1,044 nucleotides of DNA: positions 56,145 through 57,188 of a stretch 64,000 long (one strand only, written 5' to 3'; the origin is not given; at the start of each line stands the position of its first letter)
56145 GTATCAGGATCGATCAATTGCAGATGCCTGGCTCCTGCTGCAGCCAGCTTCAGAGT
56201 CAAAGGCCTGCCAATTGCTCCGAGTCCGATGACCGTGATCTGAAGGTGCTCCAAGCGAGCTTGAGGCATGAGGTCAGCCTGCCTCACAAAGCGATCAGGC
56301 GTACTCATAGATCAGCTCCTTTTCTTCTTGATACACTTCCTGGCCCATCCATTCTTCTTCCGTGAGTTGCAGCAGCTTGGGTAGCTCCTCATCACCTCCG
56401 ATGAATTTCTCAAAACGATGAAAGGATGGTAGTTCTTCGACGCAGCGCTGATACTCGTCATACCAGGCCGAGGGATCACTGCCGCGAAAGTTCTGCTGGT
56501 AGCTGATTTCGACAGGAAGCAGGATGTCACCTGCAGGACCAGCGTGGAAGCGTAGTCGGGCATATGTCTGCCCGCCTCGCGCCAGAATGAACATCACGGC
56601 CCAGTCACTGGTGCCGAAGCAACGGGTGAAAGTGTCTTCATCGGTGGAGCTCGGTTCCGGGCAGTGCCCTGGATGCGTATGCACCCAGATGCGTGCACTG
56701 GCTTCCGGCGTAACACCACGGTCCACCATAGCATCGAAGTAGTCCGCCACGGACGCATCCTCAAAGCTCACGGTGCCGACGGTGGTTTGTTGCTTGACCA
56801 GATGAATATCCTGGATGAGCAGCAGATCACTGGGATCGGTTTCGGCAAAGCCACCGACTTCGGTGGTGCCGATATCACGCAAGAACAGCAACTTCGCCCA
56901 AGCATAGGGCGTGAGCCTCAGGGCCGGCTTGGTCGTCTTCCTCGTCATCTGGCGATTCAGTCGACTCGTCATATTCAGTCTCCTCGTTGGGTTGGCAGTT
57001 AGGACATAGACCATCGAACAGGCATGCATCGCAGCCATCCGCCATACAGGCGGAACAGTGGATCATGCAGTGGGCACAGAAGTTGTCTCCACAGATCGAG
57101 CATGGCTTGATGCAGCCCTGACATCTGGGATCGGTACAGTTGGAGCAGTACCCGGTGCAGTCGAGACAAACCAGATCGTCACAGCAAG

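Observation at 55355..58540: Second, diverged copy of the Ubl-E2-JAMM-E1 cassette, inverted and adjacent to a large serine recombinase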

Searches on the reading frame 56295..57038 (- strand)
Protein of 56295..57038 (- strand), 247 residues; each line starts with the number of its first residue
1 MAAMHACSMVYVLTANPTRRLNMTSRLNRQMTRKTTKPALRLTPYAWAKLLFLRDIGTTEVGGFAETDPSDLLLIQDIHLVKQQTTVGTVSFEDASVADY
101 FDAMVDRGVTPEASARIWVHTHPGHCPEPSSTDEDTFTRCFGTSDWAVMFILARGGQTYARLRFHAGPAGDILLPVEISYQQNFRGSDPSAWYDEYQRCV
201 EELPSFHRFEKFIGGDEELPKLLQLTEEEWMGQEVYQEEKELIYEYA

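Call 4: search_protein_families(library=pfam, proteins=[window:56295-57038:-], max_evalue=0.01)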
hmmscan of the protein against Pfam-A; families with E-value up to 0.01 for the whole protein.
window:56295-57038:- (247 aa): 2 families
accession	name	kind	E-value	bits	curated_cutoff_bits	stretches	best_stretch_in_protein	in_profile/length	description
PF14464.11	Prok-JAB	-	0.0011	19.2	25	1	118-153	71-102/114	Prokaryotic homologs of the JAB domain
PF04002.20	RadC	-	0.0086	16.5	22.1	0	103-137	54-88/121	RadC-like JAB domain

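Call 5: search_protein_families(library=padloc, proteins=[window:56295-57038:-], max_evalue=0.01)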
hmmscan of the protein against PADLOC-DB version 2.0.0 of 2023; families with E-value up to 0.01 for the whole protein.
window:56295-57038:- (247 aa): 6 families
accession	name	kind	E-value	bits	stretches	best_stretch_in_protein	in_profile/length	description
PDLC00891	JAB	-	0.00017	19.1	1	120-149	94-123/159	JAB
PDLC00896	JAB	-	0.00049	17.9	1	120-155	98-137/159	JAB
PDLC00902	JAB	-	0.0013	16.4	1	120-156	100-137/159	JAB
PDLC00894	JAB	-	0.0027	15.8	1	120-152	101-134/158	JAB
PDLC00909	JAB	-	0.0038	14.9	1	118-151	104-139/168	JAB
PDLC00887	JAB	-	0.0091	14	0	120-150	100-131/160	JAB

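Call 13: search_solved_structures(query=window:56295-57038:-, max_evalue=1, show_alignments=2)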
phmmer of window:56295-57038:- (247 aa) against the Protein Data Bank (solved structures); distinct sequences matched with E-value up to 1: 0.

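Call 91: search_solved_structures(query=A10, max_evalue=1, show_alignments=2)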
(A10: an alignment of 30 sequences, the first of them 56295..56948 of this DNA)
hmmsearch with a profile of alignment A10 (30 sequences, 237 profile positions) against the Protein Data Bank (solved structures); distinct sequences matched with E-value up to 1: 13.
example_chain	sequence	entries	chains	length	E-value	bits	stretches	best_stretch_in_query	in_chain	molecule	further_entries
6fjv_A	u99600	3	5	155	0.00061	22.9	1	7-123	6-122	26S proteasome regulatory subunit N11-like protein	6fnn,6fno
6fju_A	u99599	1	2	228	0.0026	20.9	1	10-123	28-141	26S proteasome regulatory subunit N11-like protein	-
5w83_B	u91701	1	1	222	0.02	18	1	13-111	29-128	Ubiquitin carboxyl-terminal hydrolase RPN11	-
4ocl_B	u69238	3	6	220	0.02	18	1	13-111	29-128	26S proteasome regulatory subunit RPN11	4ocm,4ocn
5u4p_B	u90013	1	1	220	0.02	18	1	13-111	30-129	26S proteasome regulatory subunit RPN11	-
4owp_B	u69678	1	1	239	0.021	17.9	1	13-111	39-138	26S proteasome regulatory subunit RPN11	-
4o8x_B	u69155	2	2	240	0.033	17.3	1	13-111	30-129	26S proteasome regulatory subunit RPN11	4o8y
6fvt_V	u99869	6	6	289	0.057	16.5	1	25-110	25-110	Ubiquitin carboxyl-terminal hydrolase RPN11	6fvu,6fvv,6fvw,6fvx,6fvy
3jck_G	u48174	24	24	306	0.058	16.5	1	14-110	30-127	Ubiquitin carboxyl-terminal hydrolase RPN11 | 26S PROTEASOME REGULATORY SUBUNIT RPN11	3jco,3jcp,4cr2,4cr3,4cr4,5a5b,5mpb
5vfp_c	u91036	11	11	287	0.33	14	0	40-121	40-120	26S proteasome non-ATPase regulatory subunit 14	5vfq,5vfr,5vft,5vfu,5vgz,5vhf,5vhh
9ild_A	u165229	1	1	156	0.46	13.5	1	91-127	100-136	Peptidase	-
22mm_c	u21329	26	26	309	0.6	13.1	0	30-121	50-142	26S proteasome non-ATPase regulatory subunit 14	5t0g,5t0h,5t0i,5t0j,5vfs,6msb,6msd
12bm_c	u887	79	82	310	0.61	13.1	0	30-121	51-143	26S proteasome non-ATPase regulatory subunit 14 | Proteasome (Prosome, macropain) 26S subunit, non-ATPase, 14 | RPN11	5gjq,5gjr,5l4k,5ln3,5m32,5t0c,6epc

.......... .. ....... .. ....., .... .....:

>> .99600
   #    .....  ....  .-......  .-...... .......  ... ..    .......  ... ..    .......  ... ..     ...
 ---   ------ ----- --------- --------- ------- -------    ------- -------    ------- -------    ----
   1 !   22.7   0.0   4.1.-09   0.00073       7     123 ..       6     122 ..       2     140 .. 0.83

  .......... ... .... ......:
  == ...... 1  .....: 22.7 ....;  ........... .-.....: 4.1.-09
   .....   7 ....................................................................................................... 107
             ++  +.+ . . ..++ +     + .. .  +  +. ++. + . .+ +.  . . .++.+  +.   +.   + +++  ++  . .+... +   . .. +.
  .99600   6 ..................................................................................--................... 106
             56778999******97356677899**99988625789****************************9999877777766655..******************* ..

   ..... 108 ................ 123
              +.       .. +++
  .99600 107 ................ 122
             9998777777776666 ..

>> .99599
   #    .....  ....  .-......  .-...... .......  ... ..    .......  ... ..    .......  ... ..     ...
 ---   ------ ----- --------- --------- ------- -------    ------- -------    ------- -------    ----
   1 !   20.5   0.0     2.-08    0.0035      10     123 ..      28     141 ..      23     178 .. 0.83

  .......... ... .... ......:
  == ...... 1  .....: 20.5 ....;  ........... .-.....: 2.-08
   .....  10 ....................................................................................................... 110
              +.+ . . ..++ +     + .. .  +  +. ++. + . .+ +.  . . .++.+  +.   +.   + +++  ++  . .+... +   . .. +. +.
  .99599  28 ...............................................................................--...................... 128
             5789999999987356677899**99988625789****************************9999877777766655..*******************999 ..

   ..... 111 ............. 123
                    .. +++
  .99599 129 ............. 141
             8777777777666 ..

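Call 93: search_protein_families(library=phrogs, proteins=[window:56295-56948:-], max_evalue=0.001)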
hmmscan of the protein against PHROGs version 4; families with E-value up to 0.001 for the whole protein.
window:56295-56948:- (217 aa): 0 families
